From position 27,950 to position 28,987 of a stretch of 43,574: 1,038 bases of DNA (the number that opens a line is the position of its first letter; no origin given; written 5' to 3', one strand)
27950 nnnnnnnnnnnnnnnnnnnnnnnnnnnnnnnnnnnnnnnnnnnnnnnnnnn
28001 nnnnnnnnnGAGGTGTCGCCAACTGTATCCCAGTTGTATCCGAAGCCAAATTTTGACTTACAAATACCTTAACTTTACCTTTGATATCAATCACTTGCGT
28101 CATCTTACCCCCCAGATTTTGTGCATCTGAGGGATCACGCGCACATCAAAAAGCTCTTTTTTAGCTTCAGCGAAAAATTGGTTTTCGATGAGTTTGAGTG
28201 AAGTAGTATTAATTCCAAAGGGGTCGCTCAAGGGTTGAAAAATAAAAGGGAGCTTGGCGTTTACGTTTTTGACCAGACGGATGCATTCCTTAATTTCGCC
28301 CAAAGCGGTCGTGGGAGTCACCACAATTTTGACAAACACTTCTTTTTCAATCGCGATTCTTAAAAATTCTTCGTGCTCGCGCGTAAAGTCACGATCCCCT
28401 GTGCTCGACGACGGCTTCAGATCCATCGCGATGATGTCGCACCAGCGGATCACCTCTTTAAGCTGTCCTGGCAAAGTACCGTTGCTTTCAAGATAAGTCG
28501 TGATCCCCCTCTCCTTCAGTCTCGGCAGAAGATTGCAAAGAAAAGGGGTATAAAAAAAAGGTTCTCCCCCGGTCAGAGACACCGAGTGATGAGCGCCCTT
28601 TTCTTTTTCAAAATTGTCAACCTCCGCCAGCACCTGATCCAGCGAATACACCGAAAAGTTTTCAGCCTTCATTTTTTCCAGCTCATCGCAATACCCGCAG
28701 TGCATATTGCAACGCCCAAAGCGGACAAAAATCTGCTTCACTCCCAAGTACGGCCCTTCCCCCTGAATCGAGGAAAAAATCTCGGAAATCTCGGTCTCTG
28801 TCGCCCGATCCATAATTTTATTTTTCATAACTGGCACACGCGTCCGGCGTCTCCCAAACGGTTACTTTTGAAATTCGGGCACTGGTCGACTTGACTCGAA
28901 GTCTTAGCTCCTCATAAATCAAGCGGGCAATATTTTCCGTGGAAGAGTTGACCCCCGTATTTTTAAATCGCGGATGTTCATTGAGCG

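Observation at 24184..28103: AT-rich insertion downstream of queE: orphan two-gene cassette ending in transposase wrecks (candidate defence or RNA-sensing island)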

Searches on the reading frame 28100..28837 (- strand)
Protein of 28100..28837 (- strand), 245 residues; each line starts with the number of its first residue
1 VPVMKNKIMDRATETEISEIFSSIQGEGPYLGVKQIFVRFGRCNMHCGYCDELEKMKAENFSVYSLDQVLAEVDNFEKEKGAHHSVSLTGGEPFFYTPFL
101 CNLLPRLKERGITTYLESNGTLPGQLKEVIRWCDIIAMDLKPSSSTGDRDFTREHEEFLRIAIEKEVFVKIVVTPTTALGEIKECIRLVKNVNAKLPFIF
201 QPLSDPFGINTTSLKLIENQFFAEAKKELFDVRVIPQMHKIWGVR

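Call 3: search_protein_families(library=pfam, proteins=[window:28100-28837:-], max_evalue=0.01)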
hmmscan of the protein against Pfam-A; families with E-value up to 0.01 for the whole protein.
window:28100-28837:- (245 aa): 2 families
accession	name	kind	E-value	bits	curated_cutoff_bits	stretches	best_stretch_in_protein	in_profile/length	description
PF04055.27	Radical_SAM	-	1.9e-13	51.4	29.5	1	40-164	4-138/166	Radical SAM superfamily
PF13353.11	Fer4_12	-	3e-08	34.5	22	1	26-135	3-111/137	4Fe-4S single cluster domain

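Call 20: find_related_loci(query=window:28100-28837:-, collection=genome_contigs, flank=10000)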
Query window:28100-28837:- (245 aa) in genome_contigs; peptide patterns used: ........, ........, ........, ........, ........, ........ (x = any residue, [..] = any of these).
76 stretches matched a pattern; 23 encode a relative of the query (tblastn E <= 1e-3); 22 distinct loci.
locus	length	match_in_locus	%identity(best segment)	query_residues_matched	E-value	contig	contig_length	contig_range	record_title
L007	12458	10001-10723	79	5-245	1e-135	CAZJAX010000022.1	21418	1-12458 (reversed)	MAG TPA_asm: uncultured Planctomycetia bacterium isolate SRP342105_co2_14 genome assembly, contig: NODE_2494_length_2141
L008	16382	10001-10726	84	4-245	7e-134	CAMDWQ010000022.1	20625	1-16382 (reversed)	MAG: Candidatus Omnitrophica bacterium isolate LH-05nov19-156 genome assembly, contig: LH-05nov19-C5451, whole genome sh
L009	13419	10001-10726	75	4-245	5e-129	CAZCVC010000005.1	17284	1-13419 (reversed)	MAG TPA_asm: uncultured Planctomycetia bacterium isolate ERP125453_co2_369 genome assembly, contig: NODE_1136_length_172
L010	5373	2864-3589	75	4-245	2e-129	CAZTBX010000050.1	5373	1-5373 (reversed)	MAG TPA_asm: uncultured Planctomycetia bacterium isolate binchicken_co203_12 genome assembly, contig: k141_3942631, whol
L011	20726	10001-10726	72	4-245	7e-124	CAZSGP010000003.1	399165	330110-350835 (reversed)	MAG TPA_asm: uncultured Planctomycetia bacterium isolate SRP278252_co1_282 genome assembly, contig: NODE_8_length_399165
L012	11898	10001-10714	73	8-245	3e-121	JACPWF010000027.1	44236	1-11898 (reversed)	MAG: Candidatus Omnitrophota bacterium isolate NC_groundwater_804_Pr6_B-0.1um_56_12 kurt_kritikos_18_scaffold_488315, wh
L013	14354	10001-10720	70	6-245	1e-119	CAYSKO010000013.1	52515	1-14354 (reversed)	MAG TPA_asm: uncultured Planctomycetia bacterium isolate SRP128246_co1_468 genome assembly, contig: NODE_685_length_5251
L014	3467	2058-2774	71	7-245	1e-121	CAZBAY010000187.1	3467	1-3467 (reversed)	MAG TPA_asm: uncultured Planctomycetia bacterium isolate binchicken_co165_23 genome assembly, contig: k141_2345607, whol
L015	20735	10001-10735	70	1-245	4e-119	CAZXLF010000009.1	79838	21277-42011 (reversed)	MAG TPA_asm: uncultured Planctomycetia bacterium isolate SRP273308_co1_398 genome assembly, contig: NODE_324_length_7983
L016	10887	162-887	69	5-245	3e-117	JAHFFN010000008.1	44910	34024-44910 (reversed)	MAG: Candidatus Omnitrophota bacterium isolate nzgw293 NODE_864_length_44911_cov_3.559790, whole genome shotgun sequence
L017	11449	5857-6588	68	1-245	9e-116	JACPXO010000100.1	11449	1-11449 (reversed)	MAG: Candidatus Omnitrophota bacterium isolate NC_groundwater_839_Pr1_B-0.1um_55_15 Montesol18_Bp1_scaffold_899486, whol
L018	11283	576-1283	69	10-245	5e-116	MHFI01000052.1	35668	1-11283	MAG: Omnitrophica bacterium RIFCSPHIGHO2_02_FULL_51_18 rifcsphigho2_02_scaffold_5000, whole genome shotgun sequence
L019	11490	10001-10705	70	11-245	1e-115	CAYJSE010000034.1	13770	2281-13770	MAG TPA_asm: uncultured Planctomycetia bacterium isolate ERP125453_co1_305 genome assembly, contig: NODE_4776_length_137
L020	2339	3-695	66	15-245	6e-109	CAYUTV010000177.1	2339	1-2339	MAG TPA_asm: uncultured Planctomycetia bacterium isolate binchicken_co16_157 genome assembly, contig: NODE_83465_length_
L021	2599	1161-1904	59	1-245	1e-102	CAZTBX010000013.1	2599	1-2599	MAG TPA_asm: uncultured Planctomycetia bacterium isolate binchicken_co203_12 genome assembly, contig: k141_3075498, whol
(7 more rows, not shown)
